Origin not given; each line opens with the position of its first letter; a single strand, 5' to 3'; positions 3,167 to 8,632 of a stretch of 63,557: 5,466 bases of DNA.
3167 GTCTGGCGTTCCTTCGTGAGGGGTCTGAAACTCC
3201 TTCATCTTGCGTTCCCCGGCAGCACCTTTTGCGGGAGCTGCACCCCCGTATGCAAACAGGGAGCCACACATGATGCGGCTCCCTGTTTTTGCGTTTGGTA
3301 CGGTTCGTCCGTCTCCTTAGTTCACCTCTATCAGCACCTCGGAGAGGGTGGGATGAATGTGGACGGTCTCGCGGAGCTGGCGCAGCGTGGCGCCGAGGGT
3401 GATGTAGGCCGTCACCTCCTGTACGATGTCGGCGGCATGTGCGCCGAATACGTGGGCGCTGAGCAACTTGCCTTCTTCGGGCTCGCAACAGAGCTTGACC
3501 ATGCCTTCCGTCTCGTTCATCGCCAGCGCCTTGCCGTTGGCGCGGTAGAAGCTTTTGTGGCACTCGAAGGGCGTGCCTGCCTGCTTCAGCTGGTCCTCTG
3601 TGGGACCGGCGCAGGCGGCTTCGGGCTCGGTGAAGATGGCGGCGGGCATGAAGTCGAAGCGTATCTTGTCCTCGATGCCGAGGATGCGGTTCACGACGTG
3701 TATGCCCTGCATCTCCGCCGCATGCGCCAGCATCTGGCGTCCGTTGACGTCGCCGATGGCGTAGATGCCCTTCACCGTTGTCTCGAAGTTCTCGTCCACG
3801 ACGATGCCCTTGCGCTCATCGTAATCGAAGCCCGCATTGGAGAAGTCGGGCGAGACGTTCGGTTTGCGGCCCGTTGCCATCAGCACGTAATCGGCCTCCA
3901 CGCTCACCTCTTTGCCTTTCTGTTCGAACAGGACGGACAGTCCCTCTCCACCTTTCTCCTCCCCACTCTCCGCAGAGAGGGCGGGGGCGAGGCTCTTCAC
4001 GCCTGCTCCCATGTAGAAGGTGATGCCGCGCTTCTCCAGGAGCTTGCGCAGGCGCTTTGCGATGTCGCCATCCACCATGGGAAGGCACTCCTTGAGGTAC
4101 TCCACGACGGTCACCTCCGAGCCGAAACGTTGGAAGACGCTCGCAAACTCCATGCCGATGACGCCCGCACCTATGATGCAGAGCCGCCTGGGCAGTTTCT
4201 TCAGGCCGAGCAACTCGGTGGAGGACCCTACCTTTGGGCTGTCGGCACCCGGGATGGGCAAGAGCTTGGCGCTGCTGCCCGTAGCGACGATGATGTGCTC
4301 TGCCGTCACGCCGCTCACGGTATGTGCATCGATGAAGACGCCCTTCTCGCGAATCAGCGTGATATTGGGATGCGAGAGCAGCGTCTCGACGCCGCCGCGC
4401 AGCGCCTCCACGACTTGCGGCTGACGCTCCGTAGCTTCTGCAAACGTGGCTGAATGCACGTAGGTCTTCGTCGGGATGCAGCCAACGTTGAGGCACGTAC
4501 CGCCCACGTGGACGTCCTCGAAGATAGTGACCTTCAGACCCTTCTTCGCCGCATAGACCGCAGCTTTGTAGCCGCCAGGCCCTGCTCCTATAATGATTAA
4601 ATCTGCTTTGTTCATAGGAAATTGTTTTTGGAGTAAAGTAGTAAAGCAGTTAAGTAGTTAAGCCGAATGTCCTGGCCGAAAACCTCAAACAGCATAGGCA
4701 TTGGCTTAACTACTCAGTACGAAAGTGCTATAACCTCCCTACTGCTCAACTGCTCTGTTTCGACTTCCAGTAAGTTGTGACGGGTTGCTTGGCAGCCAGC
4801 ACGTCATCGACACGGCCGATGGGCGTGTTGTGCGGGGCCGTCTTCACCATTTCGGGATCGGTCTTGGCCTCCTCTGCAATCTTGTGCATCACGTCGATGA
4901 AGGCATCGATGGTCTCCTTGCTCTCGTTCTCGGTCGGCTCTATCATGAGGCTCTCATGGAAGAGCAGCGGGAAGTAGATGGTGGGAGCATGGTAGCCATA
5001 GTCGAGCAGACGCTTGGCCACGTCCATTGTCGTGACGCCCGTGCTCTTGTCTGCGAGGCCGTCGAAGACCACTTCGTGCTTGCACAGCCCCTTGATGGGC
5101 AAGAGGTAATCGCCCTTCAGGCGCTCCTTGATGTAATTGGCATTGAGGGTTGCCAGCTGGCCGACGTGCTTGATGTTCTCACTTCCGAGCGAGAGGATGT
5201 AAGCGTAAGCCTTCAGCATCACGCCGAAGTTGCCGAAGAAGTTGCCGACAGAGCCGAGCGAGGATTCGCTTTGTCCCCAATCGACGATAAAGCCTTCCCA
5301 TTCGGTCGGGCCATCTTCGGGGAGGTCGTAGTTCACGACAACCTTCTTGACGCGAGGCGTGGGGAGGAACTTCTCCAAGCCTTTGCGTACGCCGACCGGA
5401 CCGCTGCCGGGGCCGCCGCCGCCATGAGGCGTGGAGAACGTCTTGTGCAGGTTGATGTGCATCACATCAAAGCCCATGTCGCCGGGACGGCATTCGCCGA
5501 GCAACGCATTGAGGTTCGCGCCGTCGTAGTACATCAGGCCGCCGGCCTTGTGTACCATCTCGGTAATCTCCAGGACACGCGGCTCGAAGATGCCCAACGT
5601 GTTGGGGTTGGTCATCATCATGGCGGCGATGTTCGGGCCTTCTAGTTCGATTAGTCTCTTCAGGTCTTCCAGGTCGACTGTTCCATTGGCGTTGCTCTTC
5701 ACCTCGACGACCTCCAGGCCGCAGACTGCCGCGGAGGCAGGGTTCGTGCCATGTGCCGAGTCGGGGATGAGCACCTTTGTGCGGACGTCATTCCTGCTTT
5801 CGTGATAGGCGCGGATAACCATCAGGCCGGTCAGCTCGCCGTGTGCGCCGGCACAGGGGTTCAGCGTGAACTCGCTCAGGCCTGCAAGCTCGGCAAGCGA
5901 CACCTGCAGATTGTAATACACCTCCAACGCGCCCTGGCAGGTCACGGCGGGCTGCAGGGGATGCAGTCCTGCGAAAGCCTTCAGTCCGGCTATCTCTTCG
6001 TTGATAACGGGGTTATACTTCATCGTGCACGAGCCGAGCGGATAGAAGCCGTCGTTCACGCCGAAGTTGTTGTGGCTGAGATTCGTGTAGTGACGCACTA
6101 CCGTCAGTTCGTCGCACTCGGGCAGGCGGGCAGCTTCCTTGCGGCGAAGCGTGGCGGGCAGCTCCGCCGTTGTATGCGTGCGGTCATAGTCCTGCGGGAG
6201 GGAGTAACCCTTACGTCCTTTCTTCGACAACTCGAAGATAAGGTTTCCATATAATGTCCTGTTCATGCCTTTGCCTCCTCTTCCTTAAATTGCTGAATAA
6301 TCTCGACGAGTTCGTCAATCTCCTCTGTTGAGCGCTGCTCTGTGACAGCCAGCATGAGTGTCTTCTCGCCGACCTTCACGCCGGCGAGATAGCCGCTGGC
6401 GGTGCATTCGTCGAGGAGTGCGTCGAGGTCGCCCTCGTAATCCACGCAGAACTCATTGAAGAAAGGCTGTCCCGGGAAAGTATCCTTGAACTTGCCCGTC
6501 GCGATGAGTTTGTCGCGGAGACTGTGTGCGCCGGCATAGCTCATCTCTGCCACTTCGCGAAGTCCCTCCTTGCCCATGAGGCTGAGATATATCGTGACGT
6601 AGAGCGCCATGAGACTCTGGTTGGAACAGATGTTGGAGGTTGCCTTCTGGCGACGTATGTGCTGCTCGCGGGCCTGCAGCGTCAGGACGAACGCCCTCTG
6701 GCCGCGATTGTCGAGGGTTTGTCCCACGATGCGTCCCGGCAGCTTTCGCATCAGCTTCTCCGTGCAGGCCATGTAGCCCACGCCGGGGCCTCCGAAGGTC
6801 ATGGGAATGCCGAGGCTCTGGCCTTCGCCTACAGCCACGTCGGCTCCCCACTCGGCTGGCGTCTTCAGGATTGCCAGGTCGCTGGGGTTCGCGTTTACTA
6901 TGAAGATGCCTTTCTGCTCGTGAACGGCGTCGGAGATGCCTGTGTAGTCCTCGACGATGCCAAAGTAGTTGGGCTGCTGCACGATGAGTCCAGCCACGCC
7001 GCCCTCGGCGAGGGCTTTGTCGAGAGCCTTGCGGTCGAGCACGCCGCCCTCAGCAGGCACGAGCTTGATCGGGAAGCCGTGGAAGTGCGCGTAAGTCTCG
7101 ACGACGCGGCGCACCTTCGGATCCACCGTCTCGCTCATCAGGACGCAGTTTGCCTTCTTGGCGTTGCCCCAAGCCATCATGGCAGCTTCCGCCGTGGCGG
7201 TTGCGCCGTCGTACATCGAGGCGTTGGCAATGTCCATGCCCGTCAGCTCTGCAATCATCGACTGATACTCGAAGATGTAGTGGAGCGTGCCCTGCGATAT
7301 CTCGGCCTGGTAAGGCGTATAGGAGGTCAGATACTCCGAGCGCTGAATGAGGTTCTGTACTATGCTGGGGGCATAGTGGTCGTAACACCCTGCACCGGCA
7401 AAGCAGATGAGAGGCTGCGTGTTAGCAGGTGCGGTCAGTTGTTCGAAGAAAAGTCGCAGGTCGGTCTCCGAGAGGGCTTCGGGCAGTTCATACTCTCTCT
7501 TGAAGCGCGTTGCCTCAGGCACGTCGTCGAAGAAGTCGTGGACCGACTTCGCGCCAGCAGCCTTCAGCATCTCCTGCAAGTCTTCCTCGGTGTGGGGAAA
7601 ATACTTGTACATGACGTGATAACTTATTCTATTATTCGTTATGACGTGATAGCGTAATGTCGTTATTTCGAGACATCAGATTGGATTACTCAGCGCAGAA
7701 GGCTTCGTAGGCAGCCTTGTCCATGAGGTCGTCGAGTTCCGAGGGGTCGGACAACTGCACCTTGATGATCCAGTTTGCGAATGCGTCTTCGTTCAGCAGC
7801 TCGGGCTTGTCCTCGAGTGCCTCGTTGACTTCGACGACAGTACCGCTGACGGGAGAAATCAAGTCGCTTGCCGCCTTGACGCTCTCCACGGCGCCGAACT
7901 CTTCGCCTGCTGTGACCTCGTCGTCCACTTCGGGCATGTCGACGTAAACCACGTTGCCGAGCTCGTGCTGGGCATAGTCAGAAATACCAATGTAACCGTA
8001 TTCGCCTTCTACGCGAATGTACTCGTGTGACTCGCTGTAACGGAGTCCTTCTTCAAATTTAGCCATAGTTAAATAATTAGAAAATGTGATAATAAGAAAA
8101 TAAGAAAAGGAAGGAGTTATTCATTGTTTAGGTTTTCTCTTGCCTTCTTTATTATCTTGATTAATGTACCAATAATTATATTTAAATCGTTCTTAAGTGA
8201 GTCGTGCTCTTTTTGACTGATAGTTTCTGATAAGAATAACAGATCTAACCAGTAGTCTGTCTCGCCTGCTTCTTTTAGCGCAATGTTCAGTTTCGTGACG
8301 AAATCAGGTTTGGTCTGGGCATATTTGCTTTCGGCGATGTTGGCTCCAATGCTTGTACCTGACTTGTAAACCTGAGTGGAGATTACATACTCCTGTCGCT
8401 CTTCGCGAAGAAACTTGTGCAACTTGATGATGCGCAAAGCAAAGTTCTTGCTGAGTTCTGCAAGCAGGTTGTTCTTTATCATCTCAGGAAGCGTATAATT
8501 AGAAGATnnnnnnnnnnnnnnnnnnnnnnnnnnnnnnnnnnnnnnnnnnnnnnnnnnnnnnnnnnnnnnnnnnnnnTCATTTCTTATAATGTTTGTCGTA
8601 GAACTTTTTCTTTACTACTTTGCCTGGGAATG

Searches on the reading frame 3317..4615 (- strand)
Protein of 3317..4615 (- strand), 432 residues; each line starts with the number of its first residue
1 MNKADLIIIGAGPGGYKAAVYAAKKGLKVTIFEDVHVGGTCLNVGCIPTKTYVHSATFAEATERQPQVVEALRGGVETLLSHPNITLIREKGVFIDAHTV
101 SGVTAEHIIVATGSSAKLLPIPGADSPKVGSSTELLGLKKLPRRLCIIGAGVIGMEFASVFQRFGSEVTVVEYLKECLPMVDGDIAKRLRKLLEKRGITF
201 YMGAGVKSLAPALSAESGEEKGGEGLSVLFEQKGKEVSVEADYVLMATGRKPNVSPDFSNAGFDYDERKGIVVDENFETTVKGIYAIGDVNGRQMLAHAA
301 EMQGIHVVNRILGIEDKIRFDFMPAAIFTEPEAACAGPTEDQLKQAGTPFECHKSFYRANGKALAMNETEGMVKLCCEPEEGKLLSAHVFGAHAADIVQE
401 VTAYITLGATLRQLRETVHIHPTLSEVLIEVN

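Call 68: search_solved_structures(query=window:3320-4615:-, max_evalue=1e-30, show_alignments=1)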
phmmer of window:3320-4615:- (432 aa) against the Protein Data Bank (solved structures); distinct sequences matched with E-value up to 1e-30: 116 (the best 60 are shown).
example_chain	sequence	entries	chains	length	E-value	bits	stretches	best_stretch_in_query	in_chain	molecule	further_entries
3urh_A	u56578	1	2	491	3.1e-81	276.5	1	103-430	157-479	Dihydrolipoyl dehydrogenase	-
6uzi_A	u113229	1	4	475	8.6e-81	275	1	58-430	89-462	Dihydrolipoyl dehydrogenase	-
1dxl_A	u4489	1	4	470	1.2e-79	271.3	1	65-430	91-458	DIHYDROLIPOAMIDE DEHYDROGENASE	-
2eq7_A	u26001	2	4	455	2.2e-73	250.7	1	86-430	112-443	2-oxoglutarate dehydrogenase E3 component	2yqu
1ebd_A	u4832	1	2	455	1e-71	245.1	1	57-430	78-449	DIHYDROLIPOAMIDE DEHYDROGENASE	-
1jeh_A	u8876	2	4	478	1.2e-71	245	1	66-432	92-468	DIHYDROLIPOAMIDE DEHYDROGENASE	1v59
2eq6_A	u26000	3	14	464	1.1e-70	241.7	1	66-430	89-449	Pyruvate dehydrogenase complex, dihydrolipoamide dehydrogenase E3 component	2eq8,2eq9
2a8x_A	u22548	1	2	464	1.1e-69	238.5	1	3-430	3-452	Dihydrolipoyl dehydrogenase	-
3ii4_A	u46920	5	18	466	1.1e-69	238.5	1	3-430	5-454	Dihydrolipoyl dehydrogenase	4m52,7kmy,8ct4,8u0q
3lad_A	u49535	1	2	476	2e-69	237.6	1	3-430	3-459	DIHYDROLIPOAMIDE DEHYDROGENASE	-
1lpf_A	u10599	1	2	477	4e-69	236.6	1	63-430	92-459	DIHYDROLIPOAMIDE DEHYDROGENASE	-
5tr3_A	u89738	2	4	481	5.4e-69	236.2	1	62-430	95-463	Dihydrolipoyl dehydrogenase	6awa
5u8u_A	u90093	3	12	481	5.9e-69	236.1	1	63-430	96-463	Dihydrolipoyl dehydrogenase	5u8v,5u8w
6i4p_A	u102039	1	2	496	3.7e-68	233.5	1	63-432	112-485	Dihydrolipoyl dehydrogenase, mitochondrial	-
1zy8_A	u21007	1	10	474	3.7e-68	233.5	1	63-432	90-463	Dihydrolipoyl dehydrogenase, mitochondrial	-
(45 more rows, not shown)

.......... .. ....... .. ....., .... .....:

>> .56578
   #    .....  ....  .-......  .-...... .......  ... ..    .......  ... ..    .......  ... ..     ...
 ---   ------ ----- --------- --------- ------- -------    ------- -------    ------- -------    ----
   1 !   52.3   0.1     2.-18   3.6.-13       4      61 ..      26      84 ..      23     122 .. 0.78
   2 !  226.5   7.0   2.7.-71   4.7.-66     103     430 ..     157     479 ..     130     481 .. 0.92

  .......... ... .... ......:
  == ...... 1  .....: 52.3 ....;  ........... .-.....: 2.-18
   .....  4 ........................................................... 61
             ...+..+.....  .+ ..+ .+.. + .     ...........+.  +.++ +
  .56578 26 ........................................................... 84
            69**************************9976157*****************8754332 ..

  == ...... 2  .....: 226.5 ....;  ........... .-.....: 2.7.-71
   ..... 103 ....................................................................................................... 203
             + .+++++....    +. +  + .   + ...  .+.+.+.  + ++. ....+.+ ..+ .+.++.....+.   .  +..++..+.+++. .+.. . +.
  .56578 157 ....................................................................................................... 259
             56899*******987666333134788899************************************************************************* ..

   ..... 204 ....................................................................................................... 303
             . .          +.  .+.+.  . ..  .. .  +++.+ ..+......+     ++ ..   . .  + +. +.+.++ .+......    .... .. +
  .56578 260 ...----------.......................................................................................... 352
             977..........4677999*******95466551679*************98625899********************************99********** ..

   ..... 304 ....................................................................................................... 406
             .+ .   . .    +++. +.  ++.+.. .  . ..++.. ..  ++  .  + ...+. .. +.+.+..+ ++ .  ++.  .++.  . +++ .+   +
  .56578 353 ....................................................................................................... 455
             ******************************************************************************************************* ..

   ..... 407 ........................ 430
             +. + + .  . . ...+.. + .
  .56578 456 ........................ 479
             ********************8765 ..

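Call 81: search_protein_families(library=pfam, proteins=[window:3317-4615:-], max_evalue=0.001)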
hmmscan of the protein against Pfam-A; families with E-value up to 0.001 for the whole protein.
window:3317-4615:- (432 aa): 15 families
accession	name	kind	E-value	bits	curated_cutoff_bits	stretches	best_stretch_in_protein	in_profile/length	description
PF07992.20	Pyr_redox_2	-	5.9e-73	246.3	26.1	1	5-304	2-291/291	Pyridine nucleotide-disulphide oxidoreductase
PF02852.28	Pyr_redox_dim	-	3e-31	108.3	25.3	1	323-428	1-106/110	Pyridine nucleotide-disulphide oxidoreductase, dimerisation domain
PF00070.33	Pyr_redox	-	1.8e-23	83.2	22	1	144-209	1-66/82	Pyridine nucleotide-disulphide oxidoreductase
PF13738.12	Pyr_redox_3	-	6.5e-18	65.5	30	1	101-288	121-305/305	Pyridine nucleotide-disulphide oxidoreductase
PF01134.28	GIDA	-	3.4e-10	40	22.1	1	5-50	1-44/391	Glucose inhibited division protein A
PF00890.30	FAD_binding_2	-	3.9e-08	33.4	20.4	1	5-38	1-35/414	FAD binding domain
PF01266.30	DAO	-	5.9e-08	33.1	27.9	0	5-39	1-37/353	FAD dependent oxidoreductase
PF13450.12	NAD_binding_8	-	7.3e-08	33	21.9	1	8-42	1-36/68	NAD(P)-binding Rossmann-like domain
PF01262.27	AlaDh_PNT_C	-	3.8e-07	30.2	23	0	141-183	27-69/214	Alanine dehydrogenase/PNT, C-terminal domain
PF12831.13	FAD_oxidored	-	1e-06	28.8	27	1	5-51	1-48/416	FAD dependent oxidoreductase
PF02737.24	3HCDH_N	-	2.7e-06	27.9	22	1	146-199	3-56/180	3-hydroxyacyl-CoA dehydrogenase, NAD binding domain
PF03486.20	HI0933_like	-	4.3e-06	26.8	50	1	5-36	2-33/244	HI0933-like protein Rossmann domain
PF01946.23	Thi4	-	6.4e-06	26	26.2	1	3-41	17-57/235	Thi4 family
PF01494.25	FAD_binding_3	-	7e-06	25.9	22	0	146-185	5-44/349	FAD binding domain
PF02826.25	2-Hacid_dh_C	-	0.00058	19.7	25.1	0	143-173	37-67/178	D-isomer specific 2-hydroxyacid dehydrogenase, NAD binding domain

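Call 105: find_homologous_proteins(query=window:3320-4615:-, max_evalue=1e-40)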
Query window:3320-4615:- (432 aa): 8000 proteins with E <= 1e-40 among 8000 candidates; the best 120 are listed.
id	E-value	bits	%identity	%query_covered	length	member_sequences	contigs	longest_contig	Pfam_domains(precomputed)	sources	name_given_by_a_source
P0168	2.8e-279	944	98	100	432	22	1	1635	PF13450.13,PF07992.21,PF00070.34,PF03486.21,PF01134.29,PF01494.26,PF12831.14,PF01946.24,PF01266.31,PF00890.31,PF02852.29,PF13738.13,PF01262.28,PF02737.25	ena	-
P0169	9.1e-254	860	91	100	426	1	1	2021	PF13450.13,PF07992.21,PF00070.34,PF03486.21,PF01134.29,PF01494.26,PF12831.14,PF01946.24,PF01266.31,PF00890.31,PF02852.29,PF13738.13,PF01262.28,PF02737.25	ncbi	-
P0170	4.8e-252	854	89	100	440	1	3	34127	PF13450.13,PF07992.21,PF00070.34,PF03486.21,PF01134.29,PF12831.14,PF01946.24,PF01266.31,PF00890.31,PF02852.29,PF13738.13,PF01262.28,PF02737.25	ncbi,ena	-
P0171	2.2e-251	852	91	99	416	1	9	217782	PF13450.13,PF07992.21,PF00070.34,PF03486.21,PF01134.29,PF01494.26,PF12831.14,PF01266.31,PF00890.31,PF02852.29,PF13738.13,PF01262.28,PF02737.25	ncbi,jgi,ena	-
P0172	2.3e-250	848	90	99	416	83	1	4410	PF13450.13,PF07992.21,PF00070.34,PF03486.21,PF01134.29,PF01494.26,PF12831.14,PF01266.31,PF00890.31,PF02852.29,PF13738.13,PF01262.28,PF02737.25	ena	-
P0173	3.3e-250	848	88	100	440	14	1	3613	PF13450.13,PF07992.21,PF00070.34,PF03486.21,PF01134.29,PF12831.14,PF01946.24,PF01266.31,PF00890.31,PF02852.29,PF13738.13,PF01262.28,PF02737.25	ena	-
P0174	2.7e-249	845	91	99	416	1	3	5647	PF13450.13,PF07992.21,PF00070.34,PF03486.21,PF01134.29,PF01494.26,PF12831.14,PF01946.24,PF01266.31,PF00890.31,PF02852.29,PF13738.13,PF01262.28,PF02737.25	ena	-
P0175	9.2e-249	843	90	99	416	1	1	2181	PF13450.13,PF07992.21,PF00070.34,PF03486.21,PF01134.29,PF01494.26,PF12831.14,PF01266.31,PF00890.31,PF02852.29,PF13738.13,PF02737.25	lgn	-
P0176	5.4e-248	841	89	99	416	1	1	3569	PF13450.13,PF07992.21,PF00070.34,PF03486.21,PF01134.29,PF01494.26,PF12831.14,PF01946.24,PF01266.31,PF00890.31,PF02852.29,PF13738.13,PF01262.28,PF02737.25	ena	-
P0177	6.6e-248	840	89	99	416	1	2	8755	PF13450.13,PF07992.21,PF00070.34,PF03486.21,PF01134.29,PF01494.26,PF12831.14,PF01946.24,PF01266.31,PF00890.31,PF02852.29,PF13738.13,PF01262.28,PF02737.25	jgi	-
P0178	6.9e-248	840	90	99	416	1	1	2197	PF13450.13,PF07992.21,PF00070.34,PF03486.21,PF01134.29,PF01494.26,PF12831.14,PF01946.24,PF01266.31,PF00890.31,PF02852.29,PF13738.13,PF01262.28,PF02737.25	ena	-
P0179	8.1e-248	840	90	99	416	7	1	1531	PF13450.13,PF07992.21,PF00070.34,PF03486.21,PF01134.29,PF01494.26,PF12831.14,PF01946.24,PF01266.31,PF00890.31,PF02852.29,PF13738.13,PF01262.28,PF02737.25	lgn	-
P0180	8.7e-248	840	89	99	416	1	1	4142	PF13450.13,PF07992.21,PF00070.34,PF03486.21,PF01134.29,PF01494.26,PF12831.14,PF01946.24,PF01266.31,PF00890.31,PF02852.29,PF13738.13,PF01262.28,PF02737.25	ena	-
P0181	1.1e-247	840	89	99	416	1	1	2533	PF13450.13,PF07992.21,PF00070.34,PF03486.21,PF01134.29,PF01494.26,PF12831.14,PF01946.24,PF01266.31,PF00890.31,PF02852.29,PF13738.13,PF01262.28,PF02737.25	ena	-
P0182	1.2e-247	840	89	99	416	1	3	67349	PF13450.13,PF07992.21,PF00070.34,PF03486.21,PF01134.29,PF01494.26,PF12831.14,PF01946.24,PF01266.31,PF00890.31,PF02852.29,PF13738.13,PF01262.28,PF02737.25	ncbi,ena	-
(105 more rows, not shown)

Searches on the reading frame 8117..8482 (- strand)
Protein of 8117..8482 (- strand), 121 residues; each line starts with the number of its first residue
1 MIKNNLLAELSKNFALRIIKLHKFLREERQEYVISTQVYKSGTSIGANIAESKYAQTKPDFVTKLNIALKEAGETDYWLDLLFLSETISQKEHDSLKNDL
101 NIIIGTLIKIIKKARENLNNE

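Call 81: search_protein_families(library=pfam, proteins=[window:8117-8482:-], max_evalue=0.001)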
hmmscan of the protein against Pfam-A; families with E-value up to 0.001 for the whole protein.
window:8117-8482:- (121 aa): 1 family
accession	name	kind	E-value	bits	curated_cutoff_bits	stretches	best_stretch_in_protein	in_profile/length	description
PF05635.17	23S_rRNA_IVP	-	5.4e-24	84.9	33.8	1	8-107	6-104/106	23S rRNA-intervening sequence protein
